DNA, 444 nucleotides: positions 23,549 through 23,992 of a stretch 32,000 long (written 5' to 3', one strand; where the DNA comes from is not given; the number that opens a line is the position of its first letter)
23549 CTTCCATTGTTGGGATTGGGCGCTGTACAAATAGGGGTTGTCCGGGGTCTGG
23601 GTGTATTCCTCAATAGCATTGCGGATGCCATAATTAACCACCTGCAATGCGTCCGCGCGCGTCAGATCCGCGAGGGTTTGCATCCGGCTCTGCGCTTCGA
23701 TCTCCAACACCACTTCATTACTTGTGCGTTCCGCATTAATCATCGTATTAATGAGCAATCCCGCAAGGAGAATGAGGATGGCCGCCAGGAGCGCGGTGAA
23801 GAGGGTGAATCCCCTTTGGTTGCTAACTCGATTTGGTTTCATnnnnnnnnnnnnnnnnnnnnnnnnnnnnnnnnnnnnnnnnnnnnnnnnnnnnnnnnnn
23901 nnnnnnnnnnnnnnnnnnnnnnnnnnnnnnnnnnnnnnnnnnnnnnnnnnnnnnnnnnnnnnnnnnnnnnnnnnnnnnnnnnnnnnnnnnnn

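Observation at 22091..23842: Large Cys-rich type IV pilin-like protein wedged between two giants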

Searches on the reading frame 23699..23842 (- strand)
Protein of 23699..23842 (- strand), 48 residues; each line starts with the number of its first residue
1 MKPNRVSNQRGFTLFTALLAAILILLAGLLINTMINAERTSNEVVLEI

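Call 62: search_protein_representatives(protein=window:23699-23842:-)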
Query: 48 residues. Proteins with E-value up to 0.001 (for the whole library): 11; up to 1e-10: 0; up to 1e-30: 0. The best 11 are listed.
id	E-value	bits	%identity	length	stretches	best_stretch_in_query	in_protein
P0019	9.9e-10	52.7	76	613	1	7-48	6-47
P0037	2.8e-06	42.2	51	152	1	5-47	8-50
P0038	1.4e-05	40.0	52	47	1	8-47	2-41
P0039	1.3e-04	37.1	55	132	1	9-46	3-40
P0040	1.4e-04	37.0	58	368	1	8-47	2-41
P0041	2.2e-04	36.4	51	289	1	7-47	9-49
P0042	5.2e-04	35.3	53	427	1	8-45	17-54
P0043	7.2e-04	34.8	64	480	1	8-43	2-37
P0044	8.2e-04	34.7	54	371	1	7-47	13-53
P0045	8.8e-04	34.6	55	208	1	8-47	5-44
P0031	9.9e-04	34.4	55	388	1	8-47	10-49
